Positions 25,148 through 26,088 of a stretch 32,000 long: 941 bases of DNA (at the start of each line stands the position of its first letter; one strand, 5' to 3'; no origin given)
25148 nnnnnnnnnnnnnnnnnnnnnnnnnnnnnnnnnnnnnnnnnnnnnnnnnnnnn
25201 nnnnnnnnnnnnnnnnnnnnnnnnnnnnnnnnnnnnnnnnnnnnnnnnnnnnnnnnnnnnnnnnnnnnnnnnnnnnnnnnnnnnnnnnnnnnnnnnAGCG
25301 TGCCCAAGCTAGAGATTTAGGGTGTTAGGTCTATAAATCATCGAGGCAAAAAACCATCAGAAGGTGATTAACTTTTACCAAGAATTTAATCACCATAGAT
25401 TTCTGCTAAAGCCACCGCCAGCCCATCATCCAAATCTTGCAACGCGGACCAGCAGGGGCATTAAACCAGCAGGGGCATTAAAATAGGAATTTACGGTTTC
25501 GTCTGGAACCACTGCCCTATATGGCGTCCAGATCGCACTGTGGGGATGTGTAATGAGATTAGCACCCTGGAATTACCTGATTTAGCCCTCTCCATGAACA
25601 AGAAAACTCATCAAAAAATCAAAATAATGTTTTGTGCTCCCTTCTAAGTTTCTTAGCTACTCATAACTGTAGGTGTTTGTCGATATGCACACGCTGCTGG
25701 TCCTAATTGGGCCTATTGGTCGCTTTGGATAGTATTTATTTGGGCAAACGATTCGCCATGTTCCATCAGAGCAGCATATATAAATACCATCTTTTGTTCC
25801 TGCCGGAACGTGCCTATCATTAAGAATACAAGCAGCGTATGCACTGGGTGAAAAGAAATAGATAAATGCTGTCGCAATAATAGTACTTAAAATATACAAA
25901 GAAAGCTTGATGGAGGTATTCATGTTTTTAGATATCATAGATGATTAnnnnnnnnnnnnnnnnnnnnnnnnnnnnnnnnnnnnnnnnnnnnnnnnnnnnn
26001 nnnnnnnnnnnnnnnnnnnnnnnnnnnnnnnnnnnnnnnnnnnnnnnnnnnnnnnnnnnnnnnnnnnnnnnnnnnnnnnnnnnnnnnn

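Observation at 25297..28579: Extremely AT-rich island with orphan cargo flanked by recombinase debris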

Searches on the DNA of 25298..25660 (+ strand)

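Call 83: search_dna_similar(query=window:25298-25660:+, collection=plasmids, mode=distant, max_evalue=0.001, max_rows=10)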
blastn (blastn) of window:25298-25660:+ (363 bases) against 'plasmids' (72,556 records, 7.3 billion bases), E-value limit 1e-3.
No match.
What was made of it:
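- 25298..25656 (.): Left junction segment of the insert. GC is 37-51%, and it holds a 17-nt tandem duplication at 25448-25481. Its origin is unknown. It has no plasmid match (call 83).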

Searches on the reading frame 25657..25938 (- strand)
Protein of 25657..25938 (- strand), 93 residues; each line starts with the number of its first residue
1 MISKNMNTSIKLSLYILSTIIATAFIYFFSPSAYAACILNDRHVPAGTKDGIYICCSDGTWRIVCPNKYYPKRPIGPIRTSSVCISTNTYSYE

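Call 6: search_protein_families(library=pfam, proteins=[window:25657-25938:-], max_evalue=0.1)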
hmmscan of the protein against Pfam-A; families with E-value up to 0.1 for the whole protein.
window:25657-25938:- (93 aa): 0 families

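Call 7: search_protein_families(library=padloc, proteins=[window:25657-25938:-], max_evalue=1)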
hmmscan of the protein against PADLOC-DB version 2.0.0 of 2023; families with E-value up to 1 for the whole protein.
window:25657-25938:- (93 aa): 0 families

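Call 8: search_protein_families(library=phrogs, proteins=[window:25657-25938:-], max_evalue=1)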
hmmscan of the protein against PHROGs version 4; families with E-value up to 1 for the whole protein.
window:25657-25938:- (93 aa): 0 families

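Call 9: search_protein_families(library=ncbifam, proteins=[window:25657-25938:-], max_evalue=1)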
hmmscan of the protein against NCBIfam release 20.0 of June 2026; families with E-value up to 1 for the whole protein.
window:25657-25938:- (93 aa): 0 families
